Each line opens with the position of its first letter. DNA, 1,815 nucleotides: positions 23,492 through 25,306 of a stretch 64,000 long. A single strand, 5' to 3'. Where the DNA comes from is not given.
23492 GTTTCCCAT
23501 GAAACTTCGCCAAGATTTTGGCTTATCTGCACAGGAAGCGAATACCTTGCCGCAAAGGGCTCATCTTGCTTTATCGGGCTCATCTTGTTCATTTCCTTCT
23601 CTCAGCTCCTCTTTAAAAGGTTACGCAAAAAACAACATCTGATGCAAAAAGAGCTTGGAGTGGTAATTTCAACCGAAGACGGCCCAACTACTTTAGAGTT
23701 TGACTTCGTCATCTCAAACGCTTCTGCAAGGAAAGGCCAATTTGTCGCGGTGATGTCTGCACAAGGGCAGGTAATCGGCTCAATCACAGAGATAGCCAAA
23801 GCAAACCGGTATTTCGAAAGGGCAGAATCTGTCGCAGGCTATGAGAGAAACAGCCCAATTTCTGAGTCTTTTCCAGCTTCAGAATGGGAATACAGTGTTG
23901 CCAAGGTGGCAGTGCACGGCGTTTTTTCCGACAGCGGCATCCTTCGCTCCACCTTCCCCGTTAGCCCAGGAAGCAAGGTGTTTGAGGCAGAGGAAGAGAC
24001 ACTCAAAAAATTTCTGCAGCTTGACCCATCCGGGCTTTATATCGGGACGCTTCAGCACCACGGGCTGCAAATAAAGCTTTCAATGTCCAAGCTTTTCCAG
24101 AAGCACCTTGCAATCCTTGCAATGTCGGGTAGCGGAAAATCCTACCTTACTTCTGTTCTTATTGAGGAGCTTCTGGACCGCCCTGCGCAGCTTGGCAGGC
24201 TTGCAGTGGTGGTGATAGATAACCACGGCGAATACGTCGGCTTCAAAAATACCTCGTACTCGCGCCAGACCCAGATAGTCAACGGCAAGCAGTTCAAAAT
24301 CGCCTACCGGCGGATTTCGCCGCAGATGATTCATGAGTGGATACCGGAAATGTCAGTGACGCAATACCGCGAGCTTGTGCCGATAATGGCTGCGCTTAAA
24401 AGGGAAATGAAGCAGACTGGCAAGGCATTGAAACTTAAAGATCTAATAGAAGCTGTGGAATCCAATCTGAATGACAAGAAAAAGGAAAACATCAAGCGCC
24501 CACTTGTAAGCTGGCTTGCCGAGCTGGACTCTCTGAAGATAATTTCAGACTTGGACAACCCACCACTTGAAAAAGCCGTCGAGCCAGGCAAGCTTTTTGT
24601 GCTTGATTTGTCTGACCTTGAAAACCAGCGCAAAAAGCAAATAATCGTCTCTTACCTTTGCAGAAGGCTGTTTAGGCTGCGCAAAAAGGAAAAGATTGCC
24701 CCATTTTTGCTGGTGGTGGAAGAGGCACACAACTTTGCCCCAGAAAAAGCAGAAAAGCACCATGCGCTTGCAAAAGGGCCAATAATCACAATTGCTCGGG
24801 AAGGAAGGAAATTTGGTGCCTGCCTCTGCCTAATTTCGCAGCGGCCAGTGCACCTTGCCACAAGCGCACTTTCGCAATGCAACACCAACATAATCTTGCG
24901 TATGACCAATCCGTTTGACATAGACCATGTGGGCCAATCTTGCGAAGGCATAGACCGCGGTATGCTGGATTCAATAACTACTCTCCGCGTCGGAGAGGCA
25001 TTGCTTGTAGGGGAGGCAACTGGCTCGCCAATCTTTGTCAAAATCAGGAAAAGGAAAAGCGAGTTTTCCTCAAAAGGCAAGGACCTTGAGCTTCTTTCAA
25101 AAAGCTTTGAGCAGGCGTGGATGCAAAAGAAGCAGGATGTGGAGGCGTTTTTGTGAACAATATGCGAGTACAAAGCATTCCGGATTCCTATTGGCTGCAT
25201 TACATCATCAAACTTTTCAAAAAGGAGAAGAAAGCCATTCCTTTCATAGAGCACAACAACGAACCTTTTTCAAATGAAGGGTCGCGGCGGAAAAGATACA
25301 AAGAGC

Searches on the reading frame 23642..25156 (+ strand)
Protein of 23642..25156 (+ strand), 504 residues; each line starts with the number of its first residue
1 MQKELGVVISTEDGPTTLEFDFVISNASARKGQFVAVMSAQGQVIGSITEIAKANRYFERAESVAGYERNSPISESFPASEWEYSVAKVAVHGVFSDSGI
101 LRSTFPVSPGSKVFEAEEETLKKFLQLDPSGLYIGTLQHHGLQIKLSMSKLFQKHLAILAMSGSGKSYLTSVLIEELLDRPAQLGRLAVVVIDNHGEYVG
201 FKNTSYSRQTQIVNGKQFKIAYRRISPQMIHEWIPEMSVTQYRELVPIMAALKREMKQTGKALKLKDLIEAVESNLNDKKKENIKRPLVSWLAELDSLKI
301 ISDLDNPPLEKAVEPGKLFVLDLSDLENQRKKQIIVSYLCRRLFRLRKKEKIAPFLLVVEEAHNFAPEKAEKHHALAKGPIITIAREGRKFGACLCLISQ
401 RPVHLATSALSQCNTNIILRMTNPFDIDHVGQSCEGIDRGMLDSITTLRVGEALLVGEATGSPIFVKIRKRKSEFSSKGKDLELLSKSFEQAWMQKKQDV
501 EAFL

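Call 3: search_protein_families(library=pfam, proteins=[window:23642-25156:+], max_evalue=0.01)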
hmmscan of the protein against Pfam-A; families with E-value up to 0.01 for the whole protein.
window:23642-25156:+ (504 aa): 2 families
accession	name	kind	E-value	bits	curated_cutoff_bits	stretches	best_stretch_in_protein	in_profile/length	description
PF01935.23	DUF87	-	7.9e-34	118.1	23.2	1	133-343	2-220/220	Helicase HerA, central domain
PF13401.12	AAA_22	-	0.0066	17.2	27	0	154-281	6-84/130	AAA domain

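Call 4: search_protein_families(library=ncbifam, proteins=[window:23642-25156:+], max_evalue=0.01)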
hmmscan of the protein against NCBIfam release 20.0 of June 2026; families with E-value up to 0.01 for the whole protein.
window:23642-25156:+ (504 aa): 11 families
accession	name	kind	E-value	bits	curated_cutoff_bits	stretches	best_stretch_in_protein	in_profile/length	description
NF040819.1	helicase_HerA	equivalog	3.1e-52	177.9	970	2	353-492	402-539/561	DNA double-strand break repair helicase HerA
NF040937.1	HerA_Thermprot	equivalog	7.6e-47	159.8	800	1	16-482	10-475/487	DNA double-strand break repair helicase HerA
NF042944.1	HerA_antiphage_2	equivalog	1.4e-35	123.1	850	2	348-494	422-565/576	anti-phage-associated helicase HerA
NF042943.1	HerA_antiphage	equivalog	9.8e-31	106.9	800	2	319-478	397-559/566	anti-phage-associated helicase HerA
NF053655.1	CedD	equivalog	3.7e-26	91.9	600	1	134-470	201-527/527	DNA-translocating ATPase CedD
NF033849.1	ser_rich_anae_1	subfamily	7.8e-07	26.8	650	1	349-430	1013-1099/1163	serine-rich protein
NF045975.1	VirB4_plasma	equivalog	2e-06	25.9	590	0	156-204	518-561/894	Mbov_0397 family ICE element conjugal transfer ATPase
TIGR00929.1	VirB4_CagE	subfamily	6.2e-06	24.7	643.1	1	155-421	439-701/792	VirB4 family type IV secretion/conjugal transfer ATPase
NF041017.1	DNA_import_CedB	equivalog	1.9e-05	23.5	700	1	127-403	249-517/590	DNA import protein CedB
TIGR02746.1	TraC-F-type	equivalog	3.2e-05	22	567.05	1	156-401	433-684/800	type IV secretion system protein TraC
TIGR03925.1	T7SS_EccC_b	equivalog_domain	0.0026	16.1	346.55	0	153-241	361-446/564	type VII secretion protein EccCb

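Call 9: search_solved_structures(query=window:23642-25156:+, max_evalue=0.001, show_alignments=1)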
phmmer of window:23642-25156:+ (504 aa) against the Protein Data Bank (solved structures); distinct sequences matched with E-value up to 0.001: 9.
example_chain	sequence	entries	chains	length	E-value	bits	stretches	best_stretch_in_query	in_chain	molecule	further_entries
4d2i_A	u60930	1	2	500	3.3e-36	128.6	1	14-474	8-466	HERA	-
9x1l_A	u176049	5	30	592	5.1e-33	118.1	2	353-487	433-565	DNA helicase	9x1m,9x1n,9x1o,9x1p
8xau_A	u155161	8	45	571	9e-27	97.5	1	338-485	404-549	ATP-binding protein | HerA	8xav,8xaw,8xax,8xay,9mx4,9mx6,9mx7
9c1m_M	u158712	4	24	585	1.1e-26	97.2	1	351-478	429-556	ATP-binding protein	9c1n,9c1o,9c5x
8wiv_A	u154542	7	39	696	9.6e-24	87.5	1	266-464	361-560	Helicase HerA central domain-containing protein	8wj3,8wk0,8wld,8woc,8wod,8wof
8ziq_M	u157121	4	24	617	1.3e-20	77.2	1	353-463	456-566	HerA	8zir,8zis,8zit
8yho_A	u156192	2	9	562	1.4e-18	70.5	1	319-473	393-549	DUF87 domain-containing protein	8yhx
8j4u_M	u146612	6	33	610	9.2e-16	61.2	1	339-472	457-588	Nucleoside triphosphate hydrolase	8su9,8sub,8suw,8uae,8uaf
8wet_A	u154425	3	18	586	5.1e-05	25.8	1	310-427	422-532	TdpA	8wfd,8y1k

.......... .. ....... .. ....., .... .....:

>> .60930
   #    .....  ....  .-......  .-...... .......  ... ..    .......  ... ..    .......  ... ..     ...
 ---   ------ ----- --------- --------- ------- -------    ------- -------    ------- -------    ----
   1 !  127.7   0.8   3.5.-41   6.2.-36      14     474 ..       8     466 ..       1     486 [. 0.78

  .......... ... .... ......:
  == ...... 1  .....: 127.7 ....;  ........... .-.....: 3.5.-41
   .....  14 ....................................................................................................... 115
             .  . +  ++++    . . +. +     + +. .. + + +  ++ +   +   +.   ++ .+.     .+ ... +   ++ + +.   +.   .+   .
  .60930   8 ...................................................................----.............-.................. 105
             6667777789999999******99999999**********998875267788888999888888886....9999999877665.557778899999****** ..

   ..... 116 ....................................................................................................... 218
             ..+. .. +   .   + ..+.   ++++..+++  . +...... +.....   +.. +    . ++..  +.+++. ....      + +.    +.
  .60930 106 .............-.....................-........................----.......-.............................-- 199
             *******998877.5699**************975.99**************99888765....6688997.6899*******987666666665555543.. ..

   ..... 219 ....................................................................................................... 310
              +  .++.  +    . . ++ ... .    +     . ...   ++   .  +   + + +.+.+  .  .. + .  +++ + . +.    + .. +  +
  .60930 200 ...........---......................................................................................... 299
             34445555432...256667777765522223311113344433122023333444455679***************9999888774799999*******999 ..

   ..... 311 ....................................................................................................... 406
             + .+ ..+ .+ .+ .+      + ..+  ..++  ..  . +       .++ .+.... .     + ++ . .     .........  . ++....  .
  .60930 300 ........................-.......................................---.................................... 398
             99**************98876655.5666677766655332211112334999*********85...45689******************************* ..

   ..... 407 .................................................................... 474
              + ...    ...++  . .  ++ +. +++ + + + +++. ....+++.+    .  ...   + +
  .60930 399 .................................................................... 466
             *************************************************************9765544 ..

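Call 17: find_homologous_proteins(query=window:23642-25156:+, max_evalue=1e-10)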
Query window:23642-25156:+ (504 aa): 2687 proteins with E <= 1e-10 among 8000 candidates; the best 120 are listed.
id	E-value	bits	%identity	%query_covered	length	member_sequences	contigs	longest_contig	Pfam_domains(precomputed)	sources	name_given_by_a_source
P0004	0.0e+0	1110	100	100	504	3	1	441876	PF01935.24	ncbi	ncbi:MAG: ATP-binding protein [Candidatus Anstonellaceae archaeon]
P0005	6.2e-253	858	77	100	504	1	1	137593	PF01935.24,PF09378.17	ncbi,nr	ncbi:MAG: ATP-binding protein [Candidatus Micrarchaeota archaeon]|nr:ATP-binding protein [Candidatus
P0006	9.4e-244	828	72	100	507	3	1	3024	PF01935.24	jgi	-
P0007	7.9e-240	815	70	99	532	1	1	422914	PF01935.24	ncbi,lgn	-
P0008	1.6e-239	814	71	99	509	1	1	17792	PF01935.24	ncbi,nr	ncbi:DNA double-strand break repair helicase HerA [uncultured archaeon]|nr:DNA double-strand break r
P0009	4.0e-239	813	73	99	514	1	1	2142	PF01935.24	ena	-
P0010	4.4e-239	812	69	100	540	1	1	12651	PF01935.24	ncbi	-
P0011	1.2e-237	808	68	99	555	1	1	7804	PF01935.24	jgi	jgi:DNA helicase HerA-like ATPase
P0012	1.4e-233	794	70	99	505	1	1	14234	PF01935.24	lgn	-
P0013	6.4e-232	789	70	99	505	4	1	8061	PF01935.24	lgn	-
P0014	1.1e-231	788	68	100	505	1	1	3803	PF01935.24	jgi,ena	-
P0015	1.3e-231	788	69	100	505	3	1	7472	PF01935.24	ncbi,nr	ncbi:DNA double-strand break repair helicase HerA [uncultured archaeon]|nr:DNA double-strand break r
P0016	3.4e-231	786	68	100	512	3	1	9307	PF01935.24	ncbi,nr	ncbi:MAG: ATP-binding protein [Candidatus Micrarchaeota archaeon]|nr:ATP-binding protein [Candidatus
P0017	6.5e-231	785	70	100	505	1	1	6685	PF01935.24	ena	-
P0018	3.4e-230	783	69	100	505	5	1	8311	PF01935.24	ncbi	-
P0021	1.6e-229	781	69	99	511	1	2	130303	PF01935.24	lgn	-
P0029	7.0e-228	775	71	99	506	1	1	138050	PF01935.24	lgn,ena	-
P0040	1.9e-223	761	68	100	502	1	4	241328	PF01935.24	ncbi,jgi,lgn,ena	-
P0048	3.3e-213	727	66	100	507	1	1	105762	PF01935.24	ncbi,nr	ncbi:MAG: ATP-binding protein [Candidatus Micrarchaeota archaeon]|nr:ATP-binding protein [Candidatus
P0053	1.4e-184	633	57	100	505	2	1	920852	PF01935.24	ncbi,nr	ncbi:DNA double-strand break repair helicase HerA [Candidatus Anstonella stagnisolia]|nr:DNA double-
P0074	1.7e-174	599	55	99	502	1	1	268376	PF01935.24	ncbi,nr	ncbi:DNA double-strand break repair helicase HerA [Candidatus Gugararchaeum adminiculabundum]|nr:DNA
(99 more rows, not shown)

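Call 18: find_encoding_contigs(protein=P0005, flank=7000, max_places=1)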
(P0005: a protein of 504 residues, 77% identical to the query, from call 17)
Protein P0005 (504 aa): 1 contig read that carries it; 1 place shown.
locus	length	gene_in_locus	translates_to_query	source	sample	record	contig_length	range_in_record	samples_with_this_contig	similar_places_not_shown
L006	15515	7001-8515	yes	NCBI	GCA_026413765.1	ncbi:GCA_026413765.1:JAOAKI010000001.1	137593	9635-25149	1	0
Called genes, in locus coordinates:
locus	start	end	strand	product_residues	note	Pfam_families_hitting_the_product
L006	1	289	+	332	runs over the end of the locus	PF02445:NadA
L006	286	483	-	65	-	-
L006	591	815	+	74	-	PF01423:LSM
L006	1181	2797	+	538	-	PF02511:Thy1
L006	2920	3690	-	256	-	PF01988:VIT1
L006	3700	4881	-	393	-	PF00155:Aminotran_1_2, PF01053:Cys_Met_Meta_PP (weak)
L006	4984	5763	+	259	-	PF10977:DUF2797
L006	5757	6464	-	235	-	PF06560:GPI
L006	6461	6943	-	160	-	-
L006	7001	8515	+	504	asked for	PF09378:HAS-barrel (faint), PF01935:DUF87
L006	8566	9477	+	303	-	PF16285:DUF4931_N (weak), PF01230:HIT (faint), PF01087:GalP_UDP_transf, PF16268:DUF4921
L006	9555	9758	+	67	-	-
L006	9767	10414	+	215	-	-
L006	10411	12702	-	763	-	PF02463:SMC_N, PF13175:AAA_15, PF13304:AAA_21 (faint), PF13476:AAA_23, PF02463:SMC_N (weak)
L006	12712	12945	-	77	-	-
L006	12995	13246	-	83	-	PF00736:EF1_GNE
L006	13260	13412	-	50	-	PF07754:Ribosomal_aS21, PF12773:DZR (faint)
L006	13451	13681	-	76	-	-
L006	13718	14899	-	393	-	PF00438:S-AdoMet_synt_N, PF02772:S-AdoMet_synt_M, PF02773:S-AdoMet_synt_C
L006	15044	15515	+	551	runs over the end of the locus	-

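Call 19: find_encoding_contigs(protein=P0029, flank=7000, max_places=1)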
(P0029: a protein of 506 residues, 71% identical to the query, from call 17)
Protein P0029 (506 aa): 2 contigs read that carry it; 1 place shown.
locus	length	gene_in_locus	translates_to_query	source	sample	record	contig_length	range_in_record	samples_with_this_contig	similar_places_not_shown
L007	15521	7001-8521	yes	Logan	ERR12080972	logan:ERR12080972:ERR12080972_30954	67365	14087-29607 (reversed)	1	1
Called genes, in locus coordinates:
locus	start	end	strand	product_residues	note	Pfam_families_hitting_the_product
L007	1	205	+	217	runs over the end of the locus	PF01895:PhoU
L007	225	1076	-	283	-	-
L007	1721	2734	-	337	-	-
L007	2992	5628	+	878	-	PF01411:tRNA-synt_2c, PF07973:tRNA_SAD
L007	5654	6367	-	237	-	PF06560:GPI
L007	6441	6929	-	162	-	-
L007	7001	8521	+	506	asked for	PF01935:DUF87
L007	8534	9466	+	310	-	PF01087:GalP_UDP_transf, PF16285:DUF4931_N (weak), PF01230:HIT (faint), PF16268:DUF4921, PF02744:GalP_UDP_tr_C (weak)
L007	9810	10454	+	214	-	-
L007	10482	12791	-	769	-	PF02463:SMC_N, PF13175:AAA_15 (weak), PF13304:AAA_21 (faint), PF13476:AAA_23, PF13555:AAA_29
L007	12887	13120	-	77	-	-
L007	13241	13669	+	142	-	-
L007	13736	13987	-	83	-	PF00736:EF1_GNE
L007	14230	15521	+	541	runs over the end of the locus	-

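Call 20: find_encoding_contigs(protein=P0053, flank=7000, max_places=1)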
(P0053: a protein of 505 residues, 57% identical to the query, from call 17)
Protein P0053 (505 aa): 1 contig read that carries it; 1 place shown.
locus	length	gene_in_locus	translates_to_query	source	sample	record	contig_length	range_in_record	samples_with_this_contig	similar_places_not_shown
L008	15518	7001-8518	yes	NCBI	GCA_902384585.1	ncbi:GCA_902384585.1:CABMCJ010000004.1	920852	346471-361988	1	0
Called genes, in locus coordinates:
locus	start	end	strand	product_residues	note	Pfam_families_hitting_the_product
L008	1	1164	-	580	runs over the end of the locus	PF02874:ATP-synt_ab_N, PF16886:ATP-synt_ab_Xtn, PF00006:ATP-synt_ab, PF22919:ATP-synt_VA_C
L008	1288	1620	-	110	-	PF01990:ATP-synt_F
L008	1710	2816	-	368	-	PF01992:vATP-synt_AC39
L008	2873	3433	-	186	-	PF01991:vATP-synt_E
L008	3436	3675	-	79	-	PF00137:ATP-synt_C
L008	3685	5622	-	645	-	PF01496:V_ATPase_I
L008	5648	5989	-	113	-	-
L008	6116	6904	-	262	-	-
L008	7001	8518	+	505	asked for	PF01935:DUF87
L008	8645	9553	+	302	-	PF16285:DUF4931_N (faint), PF01087:GalP_UDP_transf, PF16268:DUF4921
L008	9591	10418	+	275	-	PF08241:Methyltransf_11 (weak), PF13649:Methyltransf_25 (weak)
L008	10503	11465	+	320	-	-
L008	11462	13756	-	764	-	PF02463:SMC_N, PF13175:AAA_15, PF13304:AAA_21 (faint), PF13476:AAA_23, PF13555:AAA_29 (weak), PF04423:Rad50_zn_hook (weak), PF02463:SMC_N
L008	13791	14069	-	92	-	-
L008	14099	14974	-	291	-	-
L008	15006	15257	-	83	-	PF00736:EF1_GNE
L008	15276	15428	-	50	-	PF07754:Ribosomal_aS21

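Call 44: search_protein_families(library=pfam, proteins=[L008:10503-11465:+, L008:6116-6904:-, L008:14099-14974:-], max_evalue=1)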
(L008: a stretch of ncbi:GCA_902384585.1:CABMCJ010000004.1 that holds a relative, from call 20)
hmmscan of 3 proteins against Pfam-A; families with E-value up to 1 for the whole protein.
L008:10503-11465:+ (320 aa): 0 families

L008:6116-6904:- (262 aa): 0 families

L008:14099-14974:- (291 aa): 2 families
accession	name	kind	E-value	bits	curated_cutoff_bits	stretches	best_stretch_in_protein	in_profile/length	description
PF01230.28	HIT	-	0.0068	17.5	21.5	1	41-112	17-93/98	HIT domain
PF04677.20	CwfJ_C_1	-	0.065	13.6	21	1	31-111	26-106/122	Protein similar to CwfJ C-terminus 1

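Call 49: search_protein_families(library=phrogs, proteins=[window:23642-25156:+], max_evalue=0.01)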
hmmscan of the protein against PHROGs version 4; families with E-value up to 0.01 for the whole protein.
window:23642-25156:+ (504 aa): 3 families
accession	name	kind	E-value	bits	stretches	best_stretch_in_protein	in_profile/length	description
phrog_7035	-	unknown function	5.1e-41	142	2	314-481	446-620/969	-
phrog_2666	-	head and packaging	5.9e-14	52.6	2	336-431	410-494/555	terminase large subunit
phrog_1358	-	moron, auxiliary metabolic gene and host takeover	0.0042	15.6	0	154-406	604-759/1382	FtsK/SpoIIIE-like protein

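Call 50: search_protein_families(library=padloc, proteins=[window:23642-25156:+], max_evalue=0.01)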
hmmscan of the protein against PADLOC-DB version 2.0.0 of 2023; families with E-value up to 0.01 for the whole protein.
window:23642-25156:+ (504 aa): 16 families
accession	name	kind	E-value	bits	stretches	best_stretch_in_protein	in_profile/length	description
PDLC04105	HerA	-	1.9e-55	186.5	2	253-498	319-558/576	-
PDLC04102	HerA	-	2e-38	130.2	2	311-481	460-632/654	-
PDLC04106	HerA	-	2.8e-38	129.9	2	317-477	470-637/667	-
PDLC04103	HerA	-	5.5e-38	128.6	2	289-480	372-568/579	-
PDLC02188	HerA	-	3.9e-33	113.1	2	348-495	418-566/578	-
PDLC04098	HerA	-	5.7e-33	112.4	2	310-497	478-670/686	-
PDLC02185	HerA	-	1.9e-32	110.8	2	322-478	412-571/585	-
PDLC04100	HerA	-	1.5e-29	101.2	2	341-480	428-567/580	-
PDLC04140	mad8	-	2.5e-28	97.5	1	144-480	20-309/314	mads_8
PDLC04097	HerA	-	1.2e-27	94.8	2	239-484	355-607/618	-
PDLC01055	HerA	-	1.2e-26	91.6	2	255-471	318-527/532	Type III coevolved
PDLC04104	HerA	-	1.4e-22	78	1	318-481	182-349/379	-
PDLC04101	HerA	-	7e-11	39.5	1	132-214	146-216/400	-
PDLC04099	HerA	-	5.3e-10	36.9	1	110-199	119-211/214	-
PDLC04107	HerA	-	3.7e-09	34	1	143-208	159-220/306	-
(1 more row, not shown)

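Call 54: find_encoding_contigs(protein=P0040, flank=6000, max_places=1)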
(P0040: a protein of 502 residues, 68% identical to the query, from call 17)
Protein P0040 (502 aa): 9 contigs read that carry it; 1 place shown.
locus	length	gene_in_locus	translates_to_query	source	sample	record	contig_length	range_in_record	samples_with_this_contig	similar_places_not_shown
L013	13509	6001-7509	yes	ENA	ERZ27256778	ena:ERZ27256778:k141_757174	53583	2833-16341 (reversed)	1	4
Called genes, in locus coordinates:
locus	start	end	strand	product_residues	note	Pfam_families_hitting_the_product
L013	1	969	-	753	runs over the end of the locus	PF20717:DUF6829, PF06626:DUF1152 (weak)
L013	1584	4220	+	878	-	PF01411:tRNA-synt_2c, PF07973:tRNA_SAD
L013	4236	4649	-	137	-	PF00903:Glyoxalase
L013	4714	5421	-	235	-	PF06560:GPI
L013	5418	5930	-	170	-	-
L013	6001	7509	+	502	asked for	PF01935:DUF87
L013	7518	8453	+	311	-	PF16268:DUF4921 (faint), PF01230:HIT (faint), PF01087:GalP_UDP_transf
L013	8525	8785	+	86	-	-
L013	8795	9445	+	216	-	-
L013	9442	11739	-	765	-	PF02463:SMC_N, PF13175:AAA_15, PF13476:AAA_23 (weak), PF04423:Rad50_zn_hook (weak), PF13304:AAA_21 (weak)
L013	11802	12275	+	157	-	PF01927:Mut7-C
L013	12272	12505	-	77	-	-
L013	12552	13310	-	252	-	PF01978:TrmB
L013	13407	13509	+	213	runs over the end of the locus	PF00925:GTP_cyclohydro2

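Call 55: find_encoding_contigs(protein=P0021, flank=6000, max_places=1)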
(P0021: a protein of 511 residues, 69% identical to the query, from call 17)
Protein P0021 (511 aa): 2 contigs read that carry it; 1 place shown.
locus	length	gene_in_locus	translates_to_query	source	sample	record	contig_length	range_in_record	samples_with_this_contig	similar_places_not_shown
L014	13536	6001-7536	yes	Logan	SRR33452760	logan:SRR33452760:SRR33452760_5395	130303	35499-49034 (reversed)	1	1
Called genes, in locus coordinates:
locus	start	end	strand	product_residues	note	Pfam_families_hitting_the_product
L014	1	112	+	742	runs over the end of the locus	PF19527:DUF6055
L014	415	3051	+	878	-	PF01411:tRNA-synt_2c, PF07973:tRNA_SAD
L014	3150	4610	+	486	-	-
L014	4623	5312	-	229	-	PF06560:GPI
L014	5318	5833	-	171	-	-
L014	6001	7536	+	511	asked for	PF01935:DUF87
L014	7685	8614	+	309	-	PF01087:GalP_UDP_transf, PF01230:HIT (faint), PF16268:DUF4921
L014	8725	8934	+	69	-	-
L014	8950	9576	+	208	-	-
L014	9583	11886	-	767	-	PF02463:SMC_N, PF13175:AAA_15 (weak), PF13304:AAA_21 (faint), PF13476:AAA_23, PF13555:AAA_29 (weak), PF04423:Rad50_zn_hook (faint)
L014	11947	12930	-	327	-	PF12802:MarR_2 (faint), PF13404:HTH_AsnC-type (weak), PF13412:HTH_24, PF01047:MarR (faint), PF13545:HTH_Crp_2 (faint), PF13404:HTH_AsnC-type, PF13412:HTH_24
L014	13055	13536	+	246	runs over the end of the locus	-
